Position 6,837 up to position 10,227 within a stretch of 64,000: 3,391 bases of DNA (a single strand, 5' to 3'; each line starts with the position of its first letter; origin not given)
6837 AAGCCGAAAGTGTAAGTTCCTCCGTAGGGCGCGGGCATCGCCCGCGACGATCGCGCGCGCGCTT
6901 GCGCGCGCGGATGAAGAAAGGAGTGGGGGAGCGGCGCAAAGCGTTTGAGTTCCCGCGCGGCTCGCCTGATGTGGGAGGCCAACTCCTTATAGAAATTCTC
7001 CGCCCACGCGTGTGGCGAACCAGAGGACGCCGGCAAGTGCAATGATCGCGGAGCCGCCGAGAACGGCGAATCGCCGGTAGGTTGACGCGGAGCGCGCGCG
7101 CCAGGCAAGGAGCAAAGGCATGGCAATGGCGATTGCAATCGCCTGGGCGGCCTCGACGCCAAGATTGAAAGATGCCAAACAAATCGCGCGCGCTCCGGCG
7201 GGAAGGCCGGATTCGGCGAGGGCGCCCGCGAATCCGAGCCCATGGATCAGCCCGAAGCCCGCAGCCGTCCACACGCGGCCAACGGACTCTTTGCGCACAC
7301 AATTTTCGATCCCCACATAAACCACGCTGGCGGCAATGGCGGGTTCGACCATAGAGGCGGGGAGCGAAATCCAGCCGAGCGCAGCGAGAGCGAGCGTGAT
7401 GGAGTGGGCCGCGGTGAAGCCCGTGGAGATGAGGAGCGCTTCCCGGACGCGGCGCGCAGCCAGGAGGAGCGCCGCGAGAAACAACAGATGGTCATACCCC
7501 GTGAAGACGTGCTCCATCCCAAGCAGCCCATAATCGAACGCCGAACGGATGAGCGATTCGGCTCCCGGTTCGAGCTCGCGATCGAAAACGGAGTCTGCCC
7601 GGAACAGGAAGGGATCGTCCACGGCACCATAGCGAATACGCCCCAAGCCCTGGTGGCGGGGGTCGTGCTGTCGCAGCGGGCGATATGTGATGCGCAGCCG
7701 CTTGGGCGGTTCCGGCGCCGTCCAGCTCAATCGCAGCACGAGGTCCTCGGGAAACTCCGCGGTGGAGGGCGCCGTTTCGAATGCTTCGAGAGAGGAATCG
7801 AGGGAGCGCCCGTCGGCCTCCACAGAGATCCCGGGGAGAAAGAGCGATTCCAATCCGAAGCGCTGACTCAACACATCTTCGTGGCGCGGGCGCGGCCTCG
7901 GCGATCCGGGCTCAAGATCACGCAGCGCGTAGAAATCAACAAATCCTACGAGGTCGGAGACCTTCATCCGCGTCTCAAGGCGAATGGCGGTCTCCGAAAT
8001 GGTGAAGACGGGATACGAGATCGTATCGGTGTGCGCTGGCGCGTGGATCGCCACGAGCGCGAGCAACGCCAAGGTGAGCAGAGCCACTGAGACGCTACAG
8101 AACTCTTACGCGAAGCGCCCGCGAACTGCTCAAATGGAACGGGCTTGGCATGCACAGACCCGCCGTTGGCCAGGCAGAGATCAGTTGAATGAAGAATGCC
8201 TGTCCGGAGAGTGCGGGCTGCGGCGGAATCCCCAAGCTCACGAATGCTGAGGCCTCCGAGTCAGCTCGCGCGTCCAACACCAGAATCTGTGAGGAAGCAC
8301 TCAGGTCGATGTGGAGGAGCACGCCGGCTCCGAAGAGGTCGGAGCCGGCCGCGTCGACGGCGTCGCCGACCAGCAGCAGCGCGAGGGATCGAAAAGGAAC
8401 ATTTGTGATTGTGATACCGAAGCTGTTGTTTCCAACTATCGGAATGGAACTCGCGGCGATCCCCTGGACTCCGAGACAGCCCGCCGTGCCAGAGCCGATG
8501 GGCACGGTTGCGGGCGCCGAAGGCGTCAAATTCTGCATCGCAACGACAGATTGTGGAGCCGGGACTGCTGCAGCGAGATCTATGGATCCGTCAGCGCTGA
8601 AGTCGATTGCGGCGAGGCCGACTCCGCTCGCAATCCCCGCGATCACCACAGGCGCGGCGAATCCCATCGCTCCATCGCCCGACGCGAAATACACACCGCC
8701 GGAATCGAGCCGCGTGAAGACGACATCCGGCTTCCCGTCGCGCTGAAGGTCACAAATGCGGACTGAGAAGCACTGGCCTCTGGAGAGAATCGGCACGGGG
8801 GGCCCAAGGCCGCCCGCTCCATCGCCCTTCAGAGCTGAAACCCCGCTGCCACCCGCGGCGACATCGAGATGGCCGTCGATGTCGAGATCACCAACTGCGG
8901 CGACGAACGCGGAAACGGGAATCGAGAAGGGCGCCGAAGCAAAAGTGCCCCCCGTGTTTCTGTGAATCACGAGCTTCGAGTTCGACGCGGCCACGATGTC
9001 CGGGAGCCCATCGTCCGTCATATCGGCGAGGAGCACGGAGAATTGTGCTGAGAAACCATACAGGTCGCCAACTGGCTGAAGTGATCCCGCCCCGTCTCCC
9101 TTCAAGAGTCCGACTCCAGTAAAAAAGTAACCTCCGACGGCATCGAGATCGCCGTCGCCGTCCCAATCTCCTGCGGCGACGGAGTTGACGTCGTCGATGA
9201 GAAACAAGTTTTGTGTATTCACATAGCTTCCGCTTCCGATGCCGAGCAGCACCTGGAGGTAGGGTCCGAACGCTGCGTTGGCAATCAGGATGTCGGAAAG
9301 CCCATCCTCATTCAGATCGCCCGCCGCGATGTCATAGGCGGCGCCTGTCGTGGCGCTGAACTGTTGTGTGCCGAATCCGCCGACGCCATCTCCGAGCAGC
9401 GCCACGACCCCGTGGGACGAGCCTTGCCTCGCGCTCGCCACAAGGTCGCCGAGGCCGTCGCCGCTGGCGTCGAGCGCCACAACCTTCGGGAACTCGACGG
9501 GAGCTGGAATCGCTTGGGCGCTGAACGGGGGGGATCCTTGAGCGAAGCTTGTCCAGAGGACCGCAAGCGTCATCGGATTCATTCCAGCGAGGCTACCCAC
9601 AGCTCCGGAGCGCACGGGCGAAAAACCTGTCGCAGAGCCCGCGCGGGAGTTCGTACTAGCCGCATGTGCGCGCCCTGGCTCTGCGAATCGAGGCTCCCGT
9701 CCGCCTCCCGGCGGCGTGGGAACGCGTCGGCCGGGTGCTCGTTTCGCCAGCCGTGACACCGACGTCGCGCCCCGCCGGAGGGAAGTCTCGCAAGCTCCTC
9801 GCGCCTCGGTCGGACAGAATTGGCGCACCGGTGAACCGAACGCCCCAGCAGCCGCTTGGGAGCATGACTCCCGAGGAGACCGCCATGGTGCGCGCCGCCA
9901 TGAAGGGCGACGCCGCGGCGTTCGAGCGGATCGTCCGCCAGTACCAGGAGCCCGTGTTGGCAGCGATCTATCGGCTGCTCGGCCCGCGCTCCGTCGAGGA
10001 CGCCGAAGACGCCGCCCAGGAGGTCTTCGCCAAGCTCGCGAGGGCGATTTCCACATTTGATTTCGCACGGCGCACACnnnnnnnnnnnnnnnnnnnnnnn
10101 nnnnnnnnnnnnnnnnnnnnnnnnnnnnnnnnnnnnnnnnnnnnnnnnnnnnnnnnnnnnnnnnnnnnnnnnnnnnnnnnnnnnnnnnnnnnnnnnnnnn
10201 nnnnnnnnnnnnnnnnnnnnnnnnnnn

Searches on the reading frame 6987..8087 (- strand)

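Call 19: search_protein_families(library=pfam, proteins=[window:6987-8087:-], max_evalue=0.00001)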
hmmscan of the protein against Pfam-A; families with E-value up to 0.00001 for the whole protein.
window:6987-8087:- (366 aa): 2 families
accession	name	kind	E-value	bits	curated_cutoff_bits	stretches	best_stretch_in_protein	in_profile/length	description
PF13795.12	HupE_UreJ_2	-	2.1e-42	144.9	24.5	1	189-331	4-154/156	HupE / UreJ protein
PF04955.18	HupE_UreJ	-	6.6e-10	39.2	23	1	190-340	25-167/179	HupE / UreJ protein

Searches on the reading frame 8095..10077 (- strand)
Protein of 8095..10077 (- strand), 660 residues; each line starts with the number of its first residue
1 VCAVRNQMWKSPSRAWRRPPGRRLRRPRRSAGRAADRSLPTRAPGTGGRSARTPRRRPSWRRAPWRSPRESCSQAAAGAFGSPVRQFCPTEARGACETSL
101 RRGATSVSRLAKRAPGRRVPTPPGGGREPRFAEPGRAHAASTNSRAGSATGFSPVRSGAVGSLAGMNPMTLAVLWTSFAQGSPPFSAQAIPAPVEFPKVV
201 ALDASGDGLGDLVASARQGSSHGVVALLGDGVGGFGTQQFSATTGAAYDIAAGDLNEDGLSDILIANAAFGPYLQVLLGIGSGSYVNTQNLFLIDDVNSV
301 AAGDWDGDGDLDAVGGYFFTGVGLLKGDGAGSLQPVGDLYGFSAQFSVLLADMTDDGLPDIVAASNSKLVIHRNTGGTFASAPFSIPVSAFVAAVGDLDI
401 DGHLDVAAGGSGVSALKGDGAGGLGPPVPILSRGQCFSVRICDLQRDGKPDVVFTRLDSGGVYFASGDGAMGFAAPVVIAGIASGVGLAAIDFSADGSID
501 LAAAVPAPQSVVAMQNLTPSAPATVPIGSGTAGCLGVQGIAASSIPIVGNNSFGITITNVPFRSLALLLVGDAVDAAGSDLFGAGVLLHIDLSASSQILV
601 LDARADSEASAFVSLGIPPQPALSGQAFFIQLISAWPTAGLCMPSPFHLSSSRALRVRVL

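Call 19: search_protein_families(library=pfam, proteins=[window:8095-10077:-], max_evalue=0.00001)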
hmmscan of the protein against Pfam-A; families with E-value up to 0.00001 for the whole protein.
window:8095-10077:- (660 aa): 2 families
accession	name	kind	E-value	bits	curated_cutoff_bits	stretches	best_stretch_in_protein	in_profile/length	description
PF13517.12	FG-GAP_3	-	2.6e-28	98.8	26.9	4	352-407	1-60/61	FG-GAP-like repeat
PF01839.29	FG-GAP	-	7e-06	26.3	22.1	0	247-271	2-26/37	FG-GAP repeat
